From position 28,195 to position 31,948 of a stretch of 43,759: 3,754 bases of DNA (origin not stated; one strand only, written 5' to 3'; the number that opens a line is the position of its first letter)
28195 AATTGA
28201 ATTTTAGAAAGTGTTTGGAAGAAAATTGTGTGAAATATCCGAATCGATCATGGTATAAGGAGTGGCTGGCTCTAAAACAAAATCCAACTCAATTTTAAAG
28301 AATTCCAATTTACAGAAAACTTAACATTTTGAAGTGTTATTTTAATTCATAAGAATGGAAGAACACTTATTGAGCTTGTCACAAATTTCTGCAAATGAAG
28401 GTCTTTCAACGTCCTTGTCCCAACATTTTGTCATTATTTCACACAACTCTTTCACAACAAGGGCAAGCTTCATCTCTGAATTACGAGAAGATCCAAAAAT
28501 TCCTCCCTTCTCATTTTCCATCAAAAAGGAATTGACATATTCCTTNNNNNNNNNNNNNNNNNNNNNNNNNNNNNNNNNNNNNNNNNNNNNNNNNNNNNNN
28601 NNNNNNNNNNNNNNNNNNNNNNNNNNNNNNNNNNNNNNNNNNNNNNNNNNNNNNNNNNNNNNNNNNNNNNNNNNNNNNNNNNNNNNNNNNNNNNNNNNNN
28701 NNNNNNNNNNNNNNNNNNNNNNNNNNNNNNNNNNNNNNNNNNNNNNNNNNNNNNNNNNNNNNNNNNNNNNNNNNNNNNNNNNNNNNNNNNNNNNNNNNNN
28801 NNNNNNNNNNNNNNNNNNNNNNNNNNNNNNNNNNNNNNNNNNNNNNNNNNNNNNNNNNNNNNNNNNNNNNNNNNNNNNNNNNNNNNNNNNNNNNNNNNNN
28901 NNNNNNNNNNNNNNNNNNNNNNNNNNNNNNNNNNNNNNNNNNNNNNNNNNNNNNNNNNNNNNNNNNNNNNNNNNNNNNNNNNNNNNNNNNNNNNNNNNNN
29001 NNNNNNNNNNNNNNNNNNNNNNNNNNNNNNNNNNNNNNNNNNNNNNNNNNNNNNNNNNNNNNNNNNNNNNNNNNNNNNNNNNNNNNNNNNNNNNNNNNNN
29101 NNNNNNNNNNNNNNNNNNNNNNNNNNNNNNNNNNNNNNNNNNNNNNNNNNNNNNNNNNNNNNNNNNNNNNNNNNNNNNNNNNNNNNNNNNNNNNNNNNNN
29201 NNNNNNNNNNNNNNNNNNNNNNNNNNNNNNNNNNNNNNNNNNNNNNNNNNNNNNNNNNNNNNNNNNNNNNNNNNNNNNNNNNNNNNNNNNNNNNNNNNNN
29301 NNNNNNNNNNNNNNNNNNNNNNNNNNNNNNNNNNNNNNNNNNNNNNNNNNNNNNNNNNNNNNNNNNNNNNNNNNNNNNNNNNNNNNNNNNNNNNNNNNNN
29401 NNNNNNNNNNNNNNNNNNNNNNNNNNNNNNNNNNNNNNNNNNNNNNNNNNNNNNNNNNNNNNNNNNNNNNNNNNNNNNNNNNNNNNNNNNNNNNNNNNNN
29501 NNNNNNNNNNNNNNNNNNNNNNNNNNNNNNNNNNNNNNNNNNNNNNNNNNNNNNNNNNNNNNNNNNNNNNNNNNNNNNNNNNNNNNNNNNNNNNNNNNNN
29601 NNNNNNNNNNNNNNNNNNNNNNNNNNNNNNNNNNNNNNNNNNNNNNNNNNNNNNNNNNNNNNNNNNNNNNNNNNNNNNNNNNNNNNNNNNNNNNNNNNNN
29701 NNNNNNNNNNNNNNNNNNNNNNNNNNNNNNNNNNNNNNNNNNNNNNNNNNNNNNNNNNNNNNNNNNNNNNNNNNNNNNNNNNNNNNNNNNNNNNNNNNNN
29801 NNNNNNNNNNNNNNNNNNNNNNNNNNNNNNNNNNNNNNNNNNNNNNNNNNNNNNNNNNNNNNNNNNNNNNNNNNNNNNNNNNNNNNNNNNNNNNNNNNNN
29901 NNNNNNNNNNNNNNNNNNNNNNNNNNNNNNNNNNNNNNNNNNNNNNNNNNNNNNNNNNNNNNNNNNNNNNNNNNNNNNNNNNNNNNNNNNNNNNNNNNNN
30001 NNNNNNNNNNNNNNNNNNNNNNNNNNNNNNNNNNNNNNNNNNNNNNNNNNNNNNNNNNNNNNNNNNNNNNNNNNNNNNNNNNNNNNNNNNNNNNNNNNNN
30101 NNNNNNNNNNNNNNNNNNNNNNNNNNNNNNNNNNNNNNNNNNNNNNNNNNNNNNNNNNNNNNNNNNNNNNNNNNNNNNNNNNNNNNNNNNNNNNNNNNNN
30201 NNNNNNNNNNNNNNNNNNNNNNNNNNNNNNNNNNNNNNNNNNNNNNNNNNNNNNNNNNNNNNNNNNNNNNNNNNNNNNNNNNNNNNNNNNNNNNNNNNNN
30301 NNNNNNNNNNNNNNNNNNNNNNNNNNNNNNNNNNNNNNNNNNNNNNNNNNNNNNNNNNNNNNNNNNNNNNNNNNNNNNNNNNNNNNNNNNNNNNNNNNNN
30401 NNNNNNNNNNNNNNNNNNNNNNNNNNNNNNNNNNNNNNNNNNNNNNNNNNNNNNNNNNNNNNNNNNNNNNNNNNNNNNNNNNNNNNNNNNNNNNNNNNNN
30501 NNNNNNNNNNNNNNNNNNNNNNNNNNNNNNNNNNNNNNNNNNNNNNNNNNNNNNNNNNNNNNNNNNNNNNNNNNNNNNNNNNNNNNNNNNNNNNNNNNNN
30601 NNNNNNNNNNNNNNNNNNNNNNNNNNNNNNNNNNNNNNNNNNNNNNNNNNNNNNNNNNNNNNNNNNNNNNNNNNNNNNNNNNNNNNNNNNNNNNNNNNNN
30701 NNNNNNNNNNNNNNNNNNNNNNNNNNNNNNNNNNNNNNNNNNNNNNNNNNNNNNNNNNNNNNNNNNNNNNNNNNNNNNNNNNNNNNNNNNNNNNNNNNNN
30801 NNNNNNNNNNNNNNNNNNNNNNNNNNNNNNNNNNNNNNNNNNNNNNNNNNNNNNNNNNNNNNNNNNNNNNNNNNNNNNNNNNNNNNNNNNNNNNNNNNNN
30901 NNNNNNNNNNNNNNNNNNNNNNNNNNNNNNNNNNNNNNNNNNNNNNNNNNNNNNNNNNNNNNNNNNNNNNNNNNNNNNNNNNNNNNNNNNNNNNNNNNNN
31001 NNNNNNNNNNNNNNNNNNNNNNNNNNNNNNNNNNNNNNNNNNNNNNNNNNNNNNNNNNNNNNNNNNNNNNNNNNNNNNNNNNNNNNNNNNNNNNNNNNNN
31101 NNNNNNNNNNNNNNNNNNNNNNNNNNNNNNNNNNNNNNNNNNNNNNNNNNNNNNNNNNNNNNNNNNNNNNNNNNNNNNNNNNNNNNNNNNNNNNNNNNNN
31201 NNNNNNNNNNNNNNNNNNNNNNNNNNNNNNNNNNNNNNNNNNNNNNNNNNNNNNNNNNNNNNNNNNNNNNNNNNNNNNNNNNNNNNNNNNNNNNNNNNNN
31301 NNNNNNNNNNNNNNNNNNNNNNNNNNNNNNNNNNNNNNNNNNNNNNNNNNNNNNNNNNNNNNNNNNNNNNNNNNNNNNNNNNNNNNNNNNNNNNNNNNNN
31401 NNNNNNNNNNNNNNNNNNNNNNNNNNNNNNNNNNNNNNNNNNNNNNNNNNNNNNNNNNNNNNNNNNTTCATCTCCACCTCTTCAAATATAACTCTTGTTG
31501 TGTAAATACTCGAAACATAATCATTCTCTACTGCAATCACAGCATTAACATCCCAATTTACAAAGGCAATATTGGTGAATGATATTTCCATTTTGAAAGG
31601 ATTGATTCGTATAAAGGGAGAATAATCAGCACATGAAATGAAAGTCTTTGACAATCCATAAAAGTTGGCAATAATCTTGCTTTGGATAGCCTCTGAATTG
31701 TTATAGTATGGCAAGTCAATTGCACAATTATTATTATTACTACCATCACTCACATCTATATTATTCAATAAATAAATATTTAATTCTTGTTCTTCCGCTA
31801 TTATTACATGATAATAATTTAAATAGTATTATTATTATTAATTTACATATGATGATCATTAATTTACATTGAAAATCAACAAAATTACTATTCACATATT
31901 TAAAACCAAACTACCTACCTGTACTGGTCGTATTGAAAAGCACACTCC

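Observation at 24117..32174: Two neighbouring genes share a secreted N-terminal module; one is a receptor-like TKL kinase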

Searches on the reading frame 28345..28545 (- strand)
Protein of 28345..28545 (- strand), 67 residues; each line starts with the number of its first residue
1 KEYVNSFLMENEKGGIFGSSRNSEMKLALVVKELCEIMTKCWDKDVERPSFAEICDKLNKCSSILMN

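Call 12: search_protein_families(library=pfam, proteins=[window:28345-28545:-], max_evalue=10)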
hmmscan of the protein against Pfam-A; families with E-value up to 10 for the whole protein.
seq(67 aa): 1 family
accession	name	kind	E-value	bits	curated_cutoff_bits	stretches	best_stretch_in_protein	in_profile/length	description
PF07714.23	PK_Tyr_Ser-Thr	-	0.0014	18.5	23.1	1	29-58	228-258/258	Protein tyrosine and serine/threonine kinase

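Call 24: search_solved_structures(query=window:28345-28545:-, max_evalue=1, show_alignments=2)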
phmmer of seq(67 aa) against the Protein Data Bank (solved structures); distinct sequences matched with E-value up to 1: 163 (the best 60 are shown).
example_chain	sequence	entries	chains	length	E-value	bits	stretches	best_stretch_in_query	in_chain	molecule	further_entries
7juw_B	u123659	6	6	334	0.023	18.2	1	29-62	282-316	Kinase suppressor of Ras 1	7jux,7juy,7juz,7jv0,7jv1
9axh_C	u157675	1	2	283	0.029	17.9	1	29-61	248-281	Kinase suppressor of Ras 1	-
3hng_A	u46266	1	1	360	0.051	17.1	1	32-59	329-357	Vascular endothelial growth factor receptor 1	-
2oo8_X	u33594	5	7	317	0.068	16.7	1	33-60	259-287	Angiopoietin-1 receptor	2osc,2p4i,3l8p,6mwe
4x3j_A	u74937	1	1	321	0.07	16.7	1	33-60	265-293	Angiopoietin-1 receptor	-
2wqb_A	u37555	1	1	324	0.071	16.7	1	33-60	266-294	ANGIOPOIETIN-1 RECEPTOR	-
1fvr_A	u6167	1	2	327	0.073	16.7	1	33-60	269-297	TYROSINE-PROTEIN KINASE TIE-2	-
4csv_A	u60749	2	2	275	0.17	15.5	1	32-57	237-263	SRC-ABL TYROSINE KINASE ANCESTOR | TYROSINE KINASE AS - A COMMON ANCESTOR OF SRC AND ABL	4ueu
3et7_A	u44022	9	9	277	0.24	15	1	33-58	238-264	Protein tyrosine kinase 2 beta | Protein-tyrosine kinase 2-beta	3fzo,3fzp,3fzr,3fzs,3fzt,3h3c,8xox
3cc6_A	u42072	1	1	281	0.24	15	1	33-58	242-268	Protein tyrosine kinase 2 beta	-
5to8_A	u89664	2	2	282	0.25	15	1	33-58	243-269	Protein-tyrosine kinase 2-beta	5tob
4knb_A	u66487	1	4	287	0.27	14.9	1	34-61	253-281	Hepatocyte growth factor receptor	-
2wd1_A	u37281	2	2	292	0.27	14.8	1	34-61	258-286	HEPATOCYTE GROWTH FACTOR RECEPTOR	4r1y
4h1j_A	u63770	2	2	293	0.28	14.8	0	33-58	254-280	Protein-tyrosine kinase 2-beta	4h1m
8au3_A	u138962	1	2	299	0.28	14.8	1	34-61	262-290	Hepatocyte growth factor receptor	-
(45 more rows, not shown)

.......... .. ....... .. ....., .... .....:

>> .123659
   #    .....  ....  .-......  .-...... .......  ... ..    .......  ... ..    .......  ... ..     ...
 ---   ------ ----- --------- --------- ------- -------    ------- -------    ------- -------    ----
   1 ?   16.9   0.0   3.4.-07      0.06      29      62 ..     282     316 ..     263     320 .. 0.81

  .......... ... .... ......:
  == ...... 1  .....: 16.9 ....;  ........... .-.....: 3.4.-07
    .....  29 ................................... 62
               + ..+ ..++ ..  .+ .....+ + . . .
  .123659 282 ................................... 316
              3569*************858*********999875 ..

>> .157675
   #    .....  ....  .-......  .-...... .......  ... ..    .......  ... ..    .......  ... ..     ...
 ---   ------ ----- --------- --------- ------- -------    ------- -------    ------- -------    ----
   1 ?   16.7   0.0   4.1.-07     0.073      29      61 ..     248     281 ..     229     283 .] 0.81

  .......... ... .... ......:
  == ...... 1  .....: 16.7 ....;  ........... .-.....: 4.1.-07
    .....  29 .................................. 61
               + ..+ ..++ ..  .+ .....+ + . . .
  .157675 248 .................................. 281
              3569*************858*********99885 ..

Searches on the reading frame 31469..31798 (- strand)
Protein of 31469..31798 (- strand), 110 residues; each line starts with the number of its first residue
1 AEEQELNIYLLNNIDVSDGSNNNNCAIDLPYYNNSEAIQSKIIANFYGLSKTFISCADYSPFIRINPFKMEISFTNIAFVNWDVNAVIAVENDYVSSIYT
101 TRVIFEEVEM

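Call 72: predict_structure(protein=window:31469-31798:-)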
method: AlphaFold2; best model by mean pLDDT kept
length: 110 residues; sequences in the alignment: 1
mean_pLDDT: 33.5   pTM: 0.22
mean pLDDT of the five models: 33.5, 31.8, 30.3, 28.3, 27.2
residues with pLDDT >= 90: 0; 70-90: 0; 50-70: 0; < 50: 110
segments of 3 or more residues with pLDDT < 50: 1-110
pLDDT, mean of each block of 10 residues (from residue 1): 29 31 40 35 38 32 32 33 34 32 31
secondary structure, 60 per line:
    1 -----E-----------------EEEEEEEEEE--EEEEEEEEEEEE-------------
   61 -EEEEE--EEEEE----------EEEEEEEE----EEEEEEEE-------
elements in order: E24-33 E36-47 E62-66 E69-73 E84-91 E96-103
